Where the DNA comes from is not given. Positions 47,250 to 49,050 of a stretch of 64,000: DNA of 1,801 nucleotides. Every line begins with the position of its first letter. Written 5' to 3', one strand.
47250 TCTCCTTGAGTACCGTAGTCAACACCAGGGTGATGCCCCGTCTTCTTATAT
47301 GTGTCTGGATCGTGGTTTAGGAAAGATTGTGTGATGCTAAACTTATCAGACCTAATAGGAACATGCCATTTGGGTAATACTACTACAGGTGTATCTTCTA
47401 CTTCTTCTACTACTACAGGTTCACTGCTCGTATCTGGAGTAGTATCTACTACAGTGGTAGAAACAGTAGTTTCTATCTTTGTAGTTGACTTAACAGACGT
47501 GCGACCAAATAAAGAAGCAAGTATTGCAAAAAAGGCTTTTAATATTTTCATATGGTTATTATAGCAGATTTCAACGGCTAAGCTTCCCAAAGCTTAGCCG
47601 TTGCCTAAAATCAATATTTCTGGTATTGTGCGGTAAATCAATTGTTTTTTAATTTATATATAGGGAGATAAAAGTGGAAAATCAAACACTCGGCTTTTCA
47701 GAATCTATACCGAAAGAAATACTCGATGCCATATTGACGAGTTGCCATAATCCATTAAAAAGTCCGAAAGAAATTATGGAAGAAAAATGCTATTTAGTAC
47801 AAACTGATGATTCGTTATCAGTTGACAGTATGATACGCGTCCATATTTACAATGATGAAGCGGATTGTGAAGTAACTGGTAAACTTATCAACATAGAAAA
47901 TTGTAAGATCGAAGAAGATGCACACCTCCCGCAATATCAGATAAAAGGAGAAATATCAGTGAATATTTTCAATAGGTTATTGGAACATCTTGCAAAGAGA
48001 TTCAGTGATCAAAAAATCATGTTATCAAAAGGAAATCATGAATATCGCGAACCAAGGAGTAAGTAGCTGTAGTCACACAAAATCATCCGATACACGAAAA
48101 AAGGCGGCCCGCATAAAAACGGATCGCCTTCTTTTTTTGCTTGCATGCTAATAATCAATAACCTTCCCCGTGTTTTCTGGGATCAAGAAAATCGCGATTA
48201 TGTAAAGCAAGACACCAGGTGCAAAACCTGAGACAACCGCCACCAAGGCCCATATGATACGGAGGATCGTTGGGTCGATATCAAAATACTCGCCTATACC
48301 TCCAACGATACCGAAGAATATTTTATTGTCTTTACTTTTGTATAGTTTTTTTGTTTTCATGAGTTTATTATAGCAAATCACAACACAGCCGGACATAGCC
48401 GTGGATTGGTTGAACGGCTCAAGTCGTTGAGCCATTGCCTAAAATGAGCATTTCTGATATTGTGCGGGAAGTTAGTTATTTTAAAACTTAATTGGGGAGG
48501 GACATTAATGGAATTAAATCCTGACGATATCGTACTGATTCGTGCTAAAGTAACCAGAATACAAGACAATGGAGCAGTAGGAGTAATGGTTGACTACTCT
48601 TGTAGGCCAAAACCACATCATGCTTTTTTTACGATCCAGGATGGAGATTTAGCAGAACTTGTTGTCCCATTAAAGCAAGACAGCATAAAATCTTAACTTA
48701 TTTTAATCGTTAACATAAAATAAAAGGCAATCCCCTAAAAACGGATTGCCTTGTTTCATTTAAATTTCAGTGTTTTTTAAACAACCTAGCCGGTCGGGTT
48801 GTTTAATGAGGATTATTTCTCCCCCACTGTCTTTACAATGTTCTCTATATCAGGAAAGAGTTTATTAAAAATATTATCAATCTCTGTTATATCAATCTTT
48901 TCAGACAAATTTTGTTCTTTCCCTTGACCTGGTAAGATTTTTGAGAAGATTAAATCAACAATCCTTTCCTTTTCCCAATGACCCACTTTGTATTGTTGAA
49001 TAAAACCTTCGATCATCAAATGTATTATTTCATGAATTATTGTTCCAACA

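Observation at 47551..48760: Duplicated regulatory cassette (promoter, hairpin, promoter, ORF, terminator) carrying unrelated small ORFs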

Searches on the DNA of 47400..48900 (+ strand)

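Call 9: search_rna_families(source=window, start=47400, end=48900, threshold=evalue, max_evalue=10, show_alignments=3)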
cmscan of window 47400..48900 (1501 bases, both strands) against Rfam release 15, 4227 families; matches with E-value up to 10: 24.
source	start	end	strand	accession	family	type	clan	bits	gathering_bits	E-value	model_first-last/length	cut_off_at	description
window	48681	48819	+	RF02845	Ref1C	Gene; sRNA;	-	31.1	90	0.031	1-131/131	no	Enterococcus sRNA 1C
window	48711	48851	-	RF00557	L10_leader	Cis-reg; leader;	-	27.1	44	0.053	1-138/138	no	Ribosomal protein L10 leader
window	47966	47986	-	RF01319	CRISPR-DR6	Gene; CRISPR;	-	21.2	39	0.21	1-30/30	no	CRISPR RNA direct repeat element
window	48097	48169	-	RF02397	sau-5971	Gene; sRNA;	-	20.6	90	0.91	1-96/96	no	Staphylococcus sRNA sau-5971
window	47524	47567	-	RF01428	snoR128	Gene; snRNA; snoRNA; CD-box;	-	20.6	40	6.7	1-91/91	no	small nucleolar RNA snoR128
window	47885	47907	-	RF01339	CRISPR-DR27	Gene; CRISPR;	-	20.5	35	3.2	1-25/25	no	CRISPR RNA direct repeat element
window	47994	48029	-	RF02721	sca_ncR26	Gene; snRNA; snoRNA; scaRNA;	-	20.4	37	2.7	1-68/68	no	Small Cajal body specific RNA ncR26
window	48661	48754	-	RF00198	SL1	Gene;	CL00020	19.7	75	1.3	1-103/103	no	SL1 RNA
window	48023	48138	+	RF02363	Yfr11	Gene; sRNA;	-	19.4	44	4.4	1-144/144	no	Cyanobacterial functional RNA 11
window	48675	48752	+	RF02844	RefA9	Gene; antisense;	-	19.4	49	5.5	1-64/64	no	Enterococcus sRNA A9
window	47847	47918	+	RF01585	snoR07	Gene; snRNA; snoRNA; CD-box;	-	19.1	44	8.8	1-88/88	no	small nucleolar RNA snoR07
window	47447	47531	-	RF02059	STnc50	Gene; sRNA;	-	18.9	55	4.6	1-84/84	no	Salmonella enterica sRNA STnc40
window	48350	48384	-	RF01362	CRISPR-DR49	Gene; CRISPR;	-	18.7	41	4.9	1-47/47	no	CRISPR RNA direct repeat element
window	47550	47616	+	RF03511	mir-5444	Gene; miRNA;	-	16.9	90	4.9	1-89/89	no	mir-5444 microRNA precursor family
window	48609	48821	+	RF00125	IS128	Gene; sRNA;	-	16.5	80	1.8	1-209/209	no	IS128 RNA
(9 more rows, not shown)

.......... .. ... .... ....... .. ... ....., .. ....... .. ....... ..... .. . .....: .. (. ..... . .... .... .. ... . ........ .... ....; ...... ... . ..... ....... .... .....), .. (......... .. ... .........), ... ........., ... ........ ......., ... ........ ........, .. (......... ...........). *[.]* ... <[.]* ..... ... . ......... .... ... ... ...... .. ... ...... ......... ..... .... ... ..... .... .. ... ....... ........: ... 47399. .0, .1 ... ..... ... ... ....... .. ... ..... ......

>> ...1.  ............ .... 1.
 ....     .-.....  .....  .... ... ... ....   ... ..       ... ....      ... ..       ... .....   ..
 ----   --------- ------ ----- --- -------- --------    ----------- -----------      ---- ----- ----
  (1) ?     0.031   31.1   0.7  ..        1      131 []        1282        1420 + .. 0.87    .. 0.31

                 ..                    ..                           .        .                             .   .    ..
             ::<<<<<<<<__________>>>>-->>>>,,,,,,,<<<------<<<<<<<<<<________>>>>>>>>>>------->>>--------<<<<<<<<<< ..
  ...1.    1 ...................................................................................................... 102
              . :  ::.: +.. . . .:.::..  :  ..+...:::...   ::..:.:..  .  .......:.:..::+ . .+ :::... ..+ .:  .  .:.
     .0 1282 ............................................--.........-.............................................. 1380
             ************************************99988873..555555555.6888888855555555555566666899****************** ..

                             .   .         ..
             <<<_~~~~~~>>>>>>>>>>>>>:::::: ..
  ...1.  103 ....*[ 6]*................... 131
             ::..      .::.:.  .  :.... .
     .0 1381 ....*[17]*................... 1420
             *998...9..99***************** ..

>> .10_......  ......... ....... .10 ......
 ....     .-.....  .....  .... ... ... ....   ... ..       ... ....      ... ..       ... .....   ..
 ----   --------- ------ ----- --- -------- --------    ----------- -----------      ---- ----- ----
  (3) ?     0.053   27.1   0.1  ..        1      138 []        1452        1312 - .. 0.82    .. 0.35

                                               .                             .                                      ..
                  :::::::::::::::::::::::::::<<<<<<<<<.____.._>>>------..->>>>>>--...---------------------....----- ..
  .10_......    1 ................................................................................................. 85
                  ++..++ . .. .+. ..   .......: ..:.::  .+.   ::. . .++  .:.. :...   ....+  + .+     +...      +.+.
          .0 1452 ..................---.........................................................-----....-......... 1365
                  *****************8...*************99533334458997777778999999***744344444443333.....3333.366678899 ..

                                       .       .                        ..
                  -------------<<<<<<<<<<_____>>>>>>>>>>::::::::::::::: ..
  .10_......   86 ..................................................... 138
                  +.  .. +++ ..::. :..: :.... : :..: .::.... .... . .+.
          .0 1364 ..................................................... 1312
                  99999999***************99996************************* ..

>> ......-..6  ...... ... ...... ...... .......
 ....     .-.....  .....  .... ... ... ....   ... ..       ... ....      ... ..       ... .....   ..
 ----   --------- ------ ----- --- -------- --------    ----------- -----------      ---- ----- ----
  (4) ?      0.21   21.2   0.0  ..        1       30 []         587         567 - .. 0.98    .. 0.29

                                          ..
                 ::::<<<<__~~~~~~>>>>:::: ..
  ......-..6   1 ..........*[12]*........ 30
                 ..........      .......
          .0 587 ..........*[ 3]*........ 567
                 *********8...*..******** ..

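Call 25: search_dna_similar(query=window:47537-48770:+, collection=phages, mode=distant, max_evalue=0.01)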
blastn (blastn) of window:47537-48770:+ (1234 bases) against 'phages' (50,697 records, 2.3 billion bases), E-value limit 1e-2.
No match.

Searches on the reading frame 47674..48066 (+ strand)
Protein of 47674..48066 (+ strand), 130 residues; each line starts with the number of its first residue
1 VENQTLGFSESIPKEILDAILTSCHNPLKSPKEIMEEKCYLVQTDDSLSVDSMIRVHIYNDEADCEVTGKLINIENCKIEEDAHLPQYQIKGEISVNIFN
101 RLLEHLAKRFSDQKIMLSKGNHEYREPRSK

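Call 10: search_protein_families(library=pfam, proteins=[window:47674-48066:+], max_evalue=0.1)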
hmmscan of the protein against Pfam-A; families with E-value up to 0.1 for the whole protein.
window:47674-48066:+ (130 aa): 0 families

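Call 11: find_encoding_contigs(protein=window:47674-48066:+, flank=10000, max_places=10)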
Protein window:47674-48066:+ (130 aa): 17 contigs read that carry it; 10 places shown.
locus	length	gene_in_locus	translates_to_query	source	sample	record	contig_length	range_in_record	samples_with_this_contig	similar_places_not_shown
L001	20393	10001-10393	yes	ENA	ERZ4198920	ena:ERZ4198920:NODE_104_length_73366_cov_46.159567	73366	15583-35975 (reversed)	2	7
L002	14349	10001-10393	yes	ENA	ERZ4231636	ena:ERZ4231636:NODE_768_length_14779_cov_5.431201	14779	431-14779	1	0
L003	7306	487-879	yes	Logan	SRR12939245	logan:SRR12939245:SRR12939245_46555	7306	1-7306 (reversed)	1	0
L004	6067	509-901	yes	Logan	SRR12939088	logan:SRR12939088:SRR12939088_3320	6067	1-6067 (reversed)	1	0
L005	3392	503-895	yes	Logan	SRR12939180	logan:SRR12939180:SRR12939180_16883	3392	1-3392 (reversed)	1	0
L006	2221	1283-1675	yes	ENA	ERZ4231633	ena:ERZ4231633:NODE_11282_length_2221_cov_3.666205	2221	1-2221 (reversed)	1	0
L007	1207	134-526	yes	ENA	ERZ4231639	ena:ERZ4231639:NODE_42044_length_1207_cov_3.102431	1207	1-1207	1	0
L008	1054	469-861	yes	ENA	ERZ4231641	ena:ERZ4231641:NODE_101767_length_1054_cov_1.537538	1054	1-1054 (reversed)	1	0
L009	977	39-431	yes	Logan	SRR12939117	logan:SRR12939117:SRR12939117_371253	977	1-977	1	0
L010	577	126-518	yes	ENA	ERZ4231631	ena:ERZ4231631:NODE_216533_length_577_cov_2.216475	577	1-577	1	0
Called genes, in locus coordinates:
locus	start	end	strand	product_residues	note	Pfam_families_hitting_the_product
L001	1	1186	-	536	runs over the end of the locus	PF25917:BSH_RND (weak), PF25973:BSH_CzcB (weak), PF25881:HH_YBHG (faint)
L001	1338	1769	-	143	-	PF04306:DUF456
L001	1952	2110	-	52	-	-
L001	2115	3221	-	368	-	PF00871:Acetate_kinase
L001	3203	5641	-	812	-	PF09364:XFP_N, PF03894:XFP, PF09363:XFP_C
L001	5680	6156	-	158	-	-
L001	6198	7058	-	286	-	-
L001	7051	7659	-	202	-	PF04542:Sigma70_r2, PF08281:Sigma70_r4_2, PF04545:Sigma70_r4 (weak)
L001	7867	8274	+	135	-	-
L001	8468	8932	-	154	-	-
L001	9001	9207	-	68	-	-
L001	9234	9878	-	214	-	PF01551:Peptidase_M23 (weak)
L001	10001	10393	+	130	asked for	-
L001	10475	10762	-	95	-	PF04024:PspC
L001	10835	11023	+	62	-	-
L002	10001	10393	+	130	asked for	-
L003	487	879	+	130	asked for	-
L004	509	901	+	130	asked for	-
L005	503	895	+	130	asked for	-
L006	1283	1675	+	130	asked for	-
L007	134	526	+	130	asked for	-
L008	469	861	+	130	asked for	-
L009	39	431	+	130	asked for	-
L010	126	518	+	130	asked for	-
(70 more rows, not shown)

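Call 15: find_homologous_proteins(query=window:47674-48066:+, max_evalue=0.01)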
Query window:47674-48066:+ (130 aa): 1 proteins with E <= 0.01 among 3 candidates.
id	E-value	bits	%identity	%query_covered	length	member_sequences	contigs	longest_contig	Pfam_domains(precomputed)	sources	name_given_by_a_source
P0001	5.5e-80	283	99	100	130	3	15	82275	-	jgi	jgi:hypothetical protein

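Call 42: search_protein_representatives(protein=window:47674-48066:+)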
Query: 130 residues. Proteins with E-value up to 0.001 (for the whole library): 2; up to 1e-10: 1; up to 1e-30: 1. The best 2 are listed.
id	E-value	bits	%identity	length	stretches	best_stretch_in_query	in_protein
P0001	1.8e-80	283.3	99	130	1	1-130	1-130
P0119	1.4e-04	38.2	38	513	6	15-43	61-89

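Call 47: search_protein_families(library=pfam, proteins=[P0119], max_evalue=0.1)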
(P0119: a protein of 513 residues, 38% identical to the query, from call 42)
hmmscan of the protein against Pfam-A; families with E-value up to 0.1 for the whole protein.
P0119 (513 aa): 3 families
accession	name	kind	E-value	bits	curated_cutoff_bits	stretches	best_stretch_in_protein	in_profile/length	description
PF08360.16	TetR_C_5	-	0.00064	20.4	21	0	150-187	46-83/131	QacR-like protein, C-terminal region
PF20611.3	DUF6801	-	0.0018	18.9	26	0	198-224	99-126/161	Family of unknown function (DUF6801)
PF11571.13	Med27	-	0.055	14.2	25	0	144-184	16-56/86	Mediator complex subunit 27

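Call 73: search_protein_families(library=phrogs, proteins=[window:47674-48066:+], max_evalue=0.01)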
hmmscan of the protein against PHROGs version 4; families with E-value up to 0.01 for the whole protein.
window:47674-48066:+ (130 aa): 0 families

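Call 74: search_protein_families(library=padloc, proteins=[window:47674-48066:+], max_evalue=0.01)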
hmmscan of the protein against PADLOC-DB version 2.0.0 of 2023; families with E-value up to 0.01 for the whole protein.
window:47674-48066:+ (130 aa): 0 families

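Call 76: predict_structure(protein=window:47674-48066:+)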
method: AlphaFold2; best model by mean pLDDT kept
length: 130 residues; sequences in the alignment: 1
mean_pLDDT: 37.7   pTM: 0.29
mean pLDDT of the five models: 37.7, 36.2, 35.0, 31.6, 29.3
residues with pLDDT >= 90: 0; 70-90: 0; 50-70: 5; < 50: 125
segments of 3 or more residues with pLDDT < 50: 1-71, 74-101, 105-130
pLDDT, mean of each block of 10 residues (from residue 1): 28 42 38 36 39 43 39 47 33 38 48 31 27
secondary structure, 60 per line:
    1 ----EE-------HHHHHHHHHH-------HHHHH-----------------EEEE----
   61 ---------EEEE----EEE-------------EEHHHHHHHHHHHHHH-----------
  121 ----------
elements in order: H14-23 H31-35 E53-56 E70-73 E78-80 H96-109

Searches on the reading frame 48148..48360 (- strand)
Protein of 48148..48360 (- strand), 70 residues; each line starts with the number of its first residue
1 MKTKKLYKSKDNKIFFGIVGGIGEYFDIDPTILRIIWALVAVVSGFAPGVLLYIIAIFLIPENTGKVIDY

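Call 10: search_protein_families(library=pfam, proteins=[window:48148-48360:-], max_evalue=0.1)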
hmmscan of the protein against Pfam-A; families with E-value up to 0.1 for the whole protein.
window:48148-48360:- (70 aa): 1 family
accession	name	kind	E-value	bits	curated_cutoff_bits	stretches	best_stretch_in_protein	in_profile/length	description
PF04024.17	PspC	-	2.2e-21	75.9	25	1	4-62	1-57/58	PspC domain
